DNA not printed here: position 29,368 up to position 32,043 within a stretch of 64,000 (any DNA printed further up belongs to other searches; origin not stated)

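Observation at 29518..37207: tRNA-Gly-adjacent operon of four large cytoplasmic proteins with no recognisable families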

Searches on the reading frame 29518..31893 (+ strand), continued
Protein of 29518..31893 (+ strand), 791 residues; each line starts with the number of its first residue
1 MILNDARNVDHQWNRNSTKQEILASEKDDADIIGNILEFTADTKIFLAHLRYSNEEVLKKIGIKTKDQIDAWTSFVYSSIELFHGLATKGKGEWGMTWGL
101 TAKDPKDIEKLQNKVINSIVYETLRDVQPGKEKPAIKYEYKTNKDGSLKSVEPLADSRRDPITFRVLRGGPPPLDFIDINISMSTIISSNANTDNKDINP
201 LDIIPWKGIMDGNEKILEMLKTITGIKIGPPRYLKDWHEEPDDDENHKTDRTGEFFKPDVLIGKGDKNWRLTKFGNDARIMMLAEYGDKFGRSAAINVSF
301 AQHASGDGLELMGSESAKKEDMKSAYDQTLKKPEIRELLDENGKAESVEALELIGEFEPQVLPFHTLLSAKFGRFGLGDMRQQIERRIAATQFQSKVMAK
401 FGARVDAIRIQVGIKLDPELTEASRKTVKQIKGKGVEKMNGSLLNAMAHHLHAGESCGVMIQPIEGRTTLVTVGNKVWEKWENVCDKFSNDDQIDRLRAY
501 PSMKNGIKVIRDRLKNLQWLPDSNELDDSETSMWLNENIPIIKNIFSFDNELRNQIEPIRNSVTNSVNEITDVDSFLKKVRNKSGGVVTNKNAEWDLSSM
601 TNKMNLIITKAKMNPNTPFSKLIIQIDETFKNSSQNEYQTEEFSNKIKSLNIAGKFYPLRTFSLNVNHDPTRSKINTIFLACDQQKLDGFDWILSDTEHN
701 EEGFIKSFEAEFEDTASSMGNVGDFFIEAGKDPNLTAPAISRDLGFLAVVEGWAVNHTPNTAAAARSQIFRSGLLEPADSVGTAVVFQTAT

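Call 38: list_cluster_members(proteins=[P0006, P0007, P0008, P0009, P0010, P0011, P0012, P0014, P0015, P0016])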
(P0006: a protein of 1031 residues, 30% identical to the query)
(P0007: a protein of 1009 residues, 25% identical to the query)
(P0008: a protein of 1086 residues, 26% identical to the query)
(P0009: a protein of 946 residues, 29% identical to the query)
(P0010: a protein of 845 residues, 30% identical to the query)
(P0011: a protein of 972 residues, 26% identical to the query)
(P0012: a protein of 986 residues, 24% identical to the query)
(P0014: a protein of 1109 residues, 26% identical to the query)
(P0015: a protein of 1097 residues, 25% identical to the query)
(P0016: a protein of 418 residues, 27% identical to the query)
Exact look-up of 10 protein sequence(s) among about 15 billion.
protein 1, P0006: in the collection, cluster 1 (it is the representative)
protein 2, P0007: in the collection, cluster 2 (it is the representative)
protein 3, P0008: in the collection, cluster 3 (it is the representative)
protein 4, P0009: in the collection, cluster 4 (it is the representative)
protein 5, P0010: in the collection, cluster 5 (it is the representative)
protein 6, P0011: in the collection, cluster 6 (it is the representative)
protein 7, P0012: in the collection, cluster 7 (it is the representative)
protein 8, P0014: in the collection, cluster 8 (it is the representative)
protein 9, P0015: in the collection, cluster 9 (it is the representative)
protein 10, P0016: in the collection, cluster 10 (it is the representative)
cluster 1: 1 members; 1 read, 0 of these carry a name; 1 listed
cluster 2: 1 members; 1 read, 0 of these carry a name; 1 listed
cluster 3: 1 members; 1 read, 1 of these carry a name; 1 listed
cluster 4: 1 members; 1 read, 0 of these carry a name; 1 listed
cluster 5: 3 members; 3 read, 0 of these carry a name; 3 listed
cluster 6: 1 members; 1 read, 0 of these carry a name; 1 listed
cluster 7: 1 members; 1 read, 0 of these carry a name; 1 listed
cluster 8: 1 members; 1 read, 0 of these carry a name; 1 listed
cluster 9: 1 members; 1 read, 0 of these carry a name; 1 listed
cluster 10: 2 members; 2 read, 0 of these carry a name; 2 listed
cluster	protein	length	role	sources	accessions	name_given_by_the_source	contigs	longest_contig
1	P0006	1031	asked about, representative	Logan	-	-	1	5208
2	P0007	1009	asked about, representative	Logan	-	-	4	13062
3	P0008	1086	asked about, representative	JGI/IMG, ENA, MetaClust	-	\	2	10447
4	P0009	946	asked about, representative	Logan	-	-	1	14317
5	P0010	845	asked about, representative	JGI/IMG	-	-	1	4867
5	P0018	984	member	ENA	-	-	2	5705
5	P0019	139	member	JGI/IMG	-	-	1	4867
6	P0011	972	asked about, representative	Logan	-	-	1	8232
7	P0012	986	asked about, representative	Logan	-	-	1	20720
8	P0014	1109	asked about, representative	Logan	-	-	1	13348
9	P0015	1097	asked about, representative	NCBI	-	-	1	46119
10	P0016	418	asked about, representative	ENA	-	-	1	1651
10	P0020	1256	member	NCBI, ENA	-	-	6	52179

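Call 40: find_encoding_contigs(protein=P0015, flank=10000, max_places=3)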
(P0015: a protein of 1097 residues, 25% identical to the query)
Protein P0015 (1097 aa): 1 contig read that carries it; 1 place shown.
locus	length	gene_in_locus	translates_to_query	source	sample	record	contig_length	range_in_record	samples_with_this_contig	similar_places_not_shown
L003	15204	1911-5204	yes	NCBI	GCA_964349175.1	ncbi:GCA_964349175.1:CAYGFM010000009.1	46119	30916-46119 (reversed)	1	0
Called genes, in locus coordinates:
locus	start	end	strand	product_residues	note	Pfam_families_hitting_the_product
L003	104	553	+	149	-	-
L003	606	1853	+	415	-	PF00675:Peptidase_M16, PF05193:Peptidase_M16_C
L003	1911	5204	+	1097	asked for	-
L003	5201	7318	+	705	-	-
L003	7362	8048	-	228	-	-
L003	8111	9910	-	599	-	-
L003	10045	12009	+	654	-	-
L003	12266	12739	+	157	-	PF00334:NDK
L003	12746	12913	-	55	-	-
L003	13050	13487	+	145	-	-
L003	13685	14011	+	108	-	-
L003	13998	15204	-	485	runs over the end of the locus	PF08308:PEGA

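Call 41: find_encoding_contigs(protein=P0020, flank=10000, max_places=3)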
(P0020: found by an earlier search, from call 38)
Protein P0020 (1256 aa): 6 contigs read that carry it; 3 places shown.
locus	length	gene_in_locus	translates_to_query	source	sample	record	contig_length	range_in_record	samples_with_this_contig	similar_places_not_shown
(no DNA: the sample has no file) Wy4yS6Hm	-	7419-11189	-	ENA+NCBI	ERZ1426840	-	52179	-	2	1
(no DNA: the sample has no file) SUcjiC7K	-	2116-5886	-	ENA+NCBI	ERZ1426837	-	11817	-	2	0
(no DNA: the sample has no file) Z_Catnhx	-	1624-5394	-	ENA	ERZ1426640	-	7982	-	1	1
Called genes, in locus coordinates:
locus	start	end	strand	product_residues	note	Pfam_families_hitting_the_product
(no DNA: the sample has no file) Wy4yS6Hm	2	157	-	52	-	?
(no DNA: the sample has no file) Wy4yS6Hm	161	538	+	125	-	PF00486:Trans_reg_C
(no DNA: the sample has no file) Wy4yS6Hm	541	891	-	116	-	PF11969:DcpS_C, PF01230:HIT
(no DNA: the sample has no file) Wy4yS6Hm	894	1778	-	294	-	-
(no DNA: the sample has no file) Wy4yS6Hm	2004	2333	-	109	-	-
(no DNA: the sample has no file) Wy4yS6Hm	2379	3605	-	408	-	PF00587:tRNA-synt_2b, PF03129:HGTP_anticodon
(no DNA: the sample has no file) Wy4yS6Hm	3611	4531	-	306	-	PF13793:Pribosyltran_N, PF00156:Pribosyltran, PF14572:Pribosyl_synth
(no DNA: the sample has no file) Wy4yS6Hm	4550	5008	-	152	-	-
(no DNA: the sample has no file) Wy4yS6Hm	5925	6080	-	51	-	-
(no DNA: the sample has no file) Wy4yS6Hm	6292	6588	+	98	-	-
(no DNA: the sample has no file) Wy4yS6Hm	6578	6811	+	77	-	-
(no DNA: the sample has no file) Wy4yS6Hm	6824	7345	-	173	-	-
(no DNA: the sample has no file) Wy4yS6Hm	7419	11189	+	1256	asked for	-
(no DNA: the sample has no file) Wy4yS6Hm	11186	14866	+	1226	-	-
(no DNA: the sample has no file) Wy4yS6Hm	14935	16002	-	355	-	-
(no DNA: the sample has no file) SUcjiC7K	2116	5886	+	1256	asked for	-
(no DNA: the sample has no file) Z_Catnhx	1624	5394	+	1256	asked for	-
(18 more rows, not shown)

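Call 42: find_encoding_contigs(protein=P0012, flank=10000, max_places=2)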
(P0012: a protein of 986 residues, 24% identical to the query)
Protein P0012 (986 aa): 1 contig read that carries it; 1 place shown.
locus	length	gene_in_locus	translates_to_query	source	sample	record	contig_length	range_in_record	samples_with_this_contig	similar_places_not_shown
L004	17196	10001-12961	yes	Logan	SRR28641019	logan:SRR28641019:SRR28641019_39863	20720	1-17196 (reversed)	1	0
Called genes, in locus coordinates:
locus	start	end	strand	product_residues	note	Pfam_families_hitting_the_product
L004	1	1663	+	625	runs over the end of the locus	PF01547:SBP_bac_1, PF13416:SBP_bac_8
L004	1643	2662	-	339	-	PF01933:CofD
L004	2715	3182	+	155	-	PF01467:CTP_transf_like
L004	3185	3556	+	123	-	-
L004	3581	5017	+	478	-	PF18073:Zn_ribbon_LapB, PF13481:AAA_25, PF06745:ATPase, PF13541:ChlI (weak)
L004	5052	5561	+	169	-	-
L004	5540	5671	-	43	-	-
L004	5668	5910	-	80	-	-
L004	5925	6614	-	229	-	PF08843:AbiEii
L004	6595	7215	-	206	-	-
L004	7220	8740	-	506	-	PF02534:T4SS-DNA_transf, PF01935:DUF87, PF10412:TrwB_AAD_bind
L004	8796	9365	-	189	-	PF26449:DUF8128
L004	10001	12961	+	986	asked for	-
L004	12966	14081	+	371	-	-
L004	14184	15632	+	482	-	PF07497:Rho_RNA_bind, PF00006:ATP-synt_ab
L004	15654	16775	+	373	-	PF01476:LysM (weak), PF23473:LysM3_LYK4_5 (weak), PF01551:Peptidase_M23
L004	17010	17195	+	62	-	?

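Call 43: find_encoding_contigs(protein=P0009, flank=10000, max_places=2)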
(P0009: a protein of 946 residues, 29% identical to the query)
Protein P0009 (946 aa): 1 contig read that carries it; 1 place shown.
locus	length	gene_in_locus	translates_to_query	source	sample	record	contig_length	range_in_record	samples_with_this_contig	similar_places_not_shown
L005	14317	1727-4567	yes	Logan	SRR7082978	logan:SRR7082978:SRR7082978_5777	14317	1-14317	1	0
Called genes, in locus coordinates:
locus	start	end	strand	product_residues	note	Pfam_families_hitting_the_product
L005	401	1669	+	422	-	PF00675:Peptidase_M16, PF05193:Peptidase_M16_C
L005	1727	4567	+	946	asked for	-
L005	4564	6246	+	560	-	-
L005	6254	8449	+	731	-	-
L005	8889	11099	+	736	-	-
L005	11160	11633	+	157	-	PF00334:NDK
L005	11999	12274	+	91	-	-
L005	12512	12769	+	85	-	-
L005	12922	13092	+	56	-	-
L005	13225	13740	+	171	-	-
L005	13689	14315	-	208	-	?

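Call 44: find_encoding_contigs(protein=P0014, flank=10000, max_places=2)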
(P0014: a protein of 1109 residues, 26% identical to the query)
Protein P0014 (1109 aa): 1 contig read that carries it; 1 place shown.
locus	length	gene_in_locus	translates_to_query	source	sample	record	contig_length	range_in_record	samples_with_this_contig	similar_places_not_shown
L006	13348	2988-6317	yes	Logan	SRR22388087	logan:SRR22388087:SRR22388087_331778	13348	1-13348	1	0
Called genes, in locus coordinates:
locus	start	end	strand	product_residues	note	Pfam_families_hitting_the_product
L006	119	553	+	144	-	-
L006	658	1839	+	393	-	PF00675:Peptidase_M16, PF05193:Peptidase_M16_C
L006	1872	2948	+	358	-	-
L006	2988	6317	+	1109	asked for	-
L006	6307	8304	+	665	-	-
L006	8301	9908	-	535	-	-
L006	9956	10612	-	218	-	-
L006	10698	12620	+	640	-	-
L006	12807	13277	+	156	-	PF00334:NDK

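Call 45: find_encoding_contigs(protein=P0007, flank=10000, max_places=2)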
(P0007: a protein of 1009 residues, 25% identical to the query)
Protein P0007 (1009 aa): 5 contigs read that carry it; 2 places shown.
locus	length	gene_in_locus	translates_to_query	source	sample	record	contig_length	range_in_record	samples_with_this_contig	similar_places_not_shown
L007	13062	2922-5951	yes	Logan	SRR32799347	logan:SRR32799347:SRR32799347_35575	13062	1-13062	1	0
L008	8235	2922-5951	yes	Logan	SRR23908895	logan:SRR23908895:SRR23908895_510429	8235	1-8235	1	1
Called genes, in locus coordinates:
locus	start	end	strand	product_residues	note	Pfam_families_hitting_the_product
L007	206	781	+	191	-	-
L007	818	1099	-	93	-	PF12441:CopG_antitoxin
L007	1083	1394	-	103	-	PF04365:BrnT_toxin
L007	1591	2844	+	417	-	PF00675:Peptidase_M16, PF05193:Peptidase_M16_C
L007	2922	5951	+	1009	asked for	-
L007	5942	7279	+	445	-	-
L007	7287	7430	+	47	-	-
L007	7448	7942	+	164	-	-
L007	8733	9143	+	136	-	-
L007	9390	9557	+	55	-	-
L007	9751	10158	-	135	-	-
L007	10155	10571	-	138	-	-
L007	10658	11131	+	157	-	PF00334:NDK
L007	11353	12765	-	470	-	PF08308:PEGA, PF07676:PD40 (faint)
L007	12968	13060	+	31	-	?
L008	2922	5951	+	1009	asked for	-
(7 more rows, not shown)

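Call 53: find_related_loci(query=A4, collection=metagenome_contigs, flank=10000)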
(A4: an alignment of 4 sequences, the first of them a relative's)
Query A4 (823 aa) in metagenome_contigs; peptide patterns used: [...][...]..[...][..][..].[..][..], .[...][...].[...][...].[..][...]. (x = any residue, [..] = any of these).
554 stretches matched a pattern, but none encodes a relative of the query by tblastn (E <= 1e-3).

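Call 58: find_related_loci(query=A5, collection=genome_contigs, flank=10000)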
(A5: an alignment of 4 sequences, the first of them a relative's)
Query A5 (1031 aa) in genome_contigs; peptide patterns used: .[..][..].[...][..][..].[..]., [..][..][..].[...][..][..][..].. (x = any residue, [..] = any of these).
22 stretches matched a pattern, but none encodes a relative of the query by tblastn (E <= 1e-3).

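Call 67: predict_structure(alignment_id=A2)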
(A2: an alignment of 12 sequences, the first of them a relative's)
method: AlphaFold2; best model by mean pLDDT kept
length: 1031 residues; sequences in the alignment: 12
mean_pLDDT: 69.8   pTM: 0.72
mean pLDDT of the five models: 69.8, 69.0, 68.7, 66.0, 64.1
residues with pLDDT >= 90: 217; 70-90: 363; 50-70: 214; < 50: 237
segments of 3 or more residues with pLDDT < 50: 1-91, 241-253, 527-532, 562-605, 610-623, 625-640, 653-668, 740-751, 792-801, 889-896
pLDDT, mean of each block of 10 residues (from residue 1): 27 28 31 36 34 39 42 38 40 81 94 93 77 70 79 73 88 86 86 65 93 92 90 79 38 60 90 83 91 92 59 59 75 91 91 92 82 59 80 82 91 90 86 74 81 82 61 79 75 56 66 61 50 53 57 56 44 45 32 41 49 47 47 39 58 47 44 62 68 73 77 78 76 60 43 59 73 64 83 41 73 86 90 91 92 66 81 87 72 58 85 84 90 94 91 92 95 92 88 74 86 91 79 32
secondary structure, 60 per line:
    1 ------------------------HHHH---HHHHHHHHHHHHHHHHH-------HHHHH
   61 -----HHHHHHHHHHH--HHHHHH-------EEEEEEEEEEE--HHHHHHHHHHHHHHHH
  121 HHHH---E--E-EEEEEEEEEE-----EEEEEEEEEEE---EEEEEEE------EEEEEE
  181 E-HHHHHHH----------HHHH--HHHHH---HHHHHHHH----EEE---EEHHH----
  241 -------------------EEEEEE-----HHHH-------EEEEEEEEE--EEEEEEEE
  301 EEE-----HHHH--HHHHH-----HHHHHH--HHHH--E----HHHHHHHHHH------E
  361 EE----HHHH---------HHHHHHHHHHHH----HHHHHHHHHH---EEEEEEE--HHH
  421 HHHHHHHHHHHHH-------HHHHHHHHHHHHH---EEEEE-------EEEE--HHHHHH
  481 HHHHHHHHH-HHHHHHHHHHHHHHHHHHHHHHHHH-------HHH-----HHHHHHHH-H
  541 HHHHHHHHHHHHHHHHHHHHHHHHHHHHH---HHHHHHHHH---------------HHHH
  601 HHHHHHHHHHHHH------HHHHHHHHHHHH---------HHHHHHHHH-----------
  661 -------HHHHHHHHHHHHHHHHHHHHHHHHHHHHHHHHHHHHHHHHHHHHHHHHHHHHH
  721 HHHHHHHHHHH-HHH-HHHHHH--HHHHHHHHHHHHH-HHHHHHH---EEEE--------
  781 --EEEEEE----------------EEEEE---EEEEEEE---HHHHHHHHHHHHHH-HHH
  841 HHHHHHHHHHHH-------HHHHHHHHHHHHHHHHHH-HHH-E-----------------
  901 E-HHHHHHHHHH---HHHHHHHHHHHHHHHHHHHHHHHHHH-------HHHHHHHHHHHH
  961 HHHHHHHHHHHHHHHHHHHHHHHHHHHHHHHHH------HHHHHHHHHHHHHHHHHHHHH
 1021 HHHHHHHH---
elements in order (helices of 4 or more, strands of 3 or more residues): H25-28 H32-48 H56-60 H66-76 H79-84 E92-102 H105-124 E133-142 E148-158 E162-168 E175-181 H183-189 H200-203 H206-210 H214-221 E226-228 E260-265 H271-274 E282-290 E293-303 H309-312 H315-319 H325-330 H333-336 H344-353 E360-362 H367-370 H380-391 H396-405 E409-415 H418-433 H441-453 E457-461 E469-472 H475-489 H491-515 H531-538 H540-569 H573-581 H597-613 H620-631 H641-649 H668-731 H737-742 H745-757 H759-765 E769-772 E783-788 E805-809 E813-819 H823-836 H838-852 H860-877 H903-912 H916-941 H949-993 H1000-1028
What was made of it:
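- On CAT/condensation-like acyltransferase superfamily: AlphaFold model, pTM 0.72, domain pLDDT about 80-94 (call 67).
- Fold of g12: AlphaFold pTM 0.72 (call 67).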

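Call 69: find_encoding_contigs(protein=P0008, flank=10000, max_places=2)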
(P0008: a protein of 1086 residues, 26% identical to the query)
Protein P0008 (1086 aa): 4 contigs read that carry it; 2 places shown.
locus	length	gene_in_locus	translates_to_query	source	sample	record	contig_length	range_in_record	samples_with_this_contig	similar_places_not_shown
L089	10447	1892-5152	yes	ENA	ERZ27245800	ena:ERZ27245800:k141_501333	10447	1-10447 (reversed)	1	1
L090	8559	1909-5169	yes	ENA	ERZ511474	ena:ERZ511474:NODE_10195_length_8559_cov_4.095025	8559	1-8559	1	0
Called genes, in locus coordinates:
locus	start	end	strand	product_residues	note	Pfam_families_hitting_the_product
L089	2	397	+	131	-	?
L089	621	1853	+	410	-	PF00675:Peptidase_M16, PF05193:Peptidase_M16_C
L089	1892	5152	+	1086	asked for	-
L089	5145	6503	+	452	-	-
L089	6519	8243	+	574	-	-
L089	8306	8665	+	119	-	-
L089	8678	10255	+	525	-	PF00239:Resolvase, PF07508:Recombinase, PF13408:Zn_ribbon_recom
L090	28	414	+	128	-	PF05746:DALR_1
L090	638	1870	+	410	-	PF00675:Peptidase_M16, PF05193:Peptidase_M16_C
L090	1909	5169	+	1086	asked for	-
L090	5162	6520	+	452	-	-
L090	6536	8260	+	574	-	-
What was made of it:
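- A serine recombinase lies next to the module in L089 (call 69). Neighbours include AbiEii and a VirD4/TrwB-like ATPase (L004), BrnT/CopG toxin-antitoxin genes (L007) and a serine recombinase (L089) (calls 42, 45, 69). In five genomes of the second lineage the module always sits between the same M16 peptidase and NDK genes (calls 40, 43-45, 69).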

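Call 70: find_encoding_contigs(protein=P0011, flank=10000, max_places=2)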
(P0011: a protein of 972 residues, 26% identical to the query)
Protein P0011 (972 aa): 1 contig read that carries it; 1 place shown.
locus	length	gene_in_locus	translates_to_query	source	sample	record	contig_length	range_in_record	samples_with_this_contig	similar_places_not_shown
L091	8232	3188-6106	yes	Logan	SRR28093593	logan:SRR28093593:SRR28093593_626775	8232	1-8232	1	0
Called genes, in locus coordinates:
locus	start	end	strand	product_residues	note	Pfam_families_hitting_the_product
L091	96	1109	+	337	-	PF00348:polyprenyl_synt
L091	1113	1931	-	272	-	PF10294:Methyltransf_16 (weak), PF02384:N6_Mtase (faint), PF05175:MTS, PF06325:PrmA, PF08242:Methyltransf_12 (faint), PF13649:Methyltransf_25, PF13847:Methyltransf_31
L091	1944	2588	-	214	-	PF12844:HTH_19, PF13413:HTH_25, PF09136:Glucodextran_B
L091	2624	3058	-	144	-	PF09424:YqeY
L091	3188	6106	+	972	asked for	-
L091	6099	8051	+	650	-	-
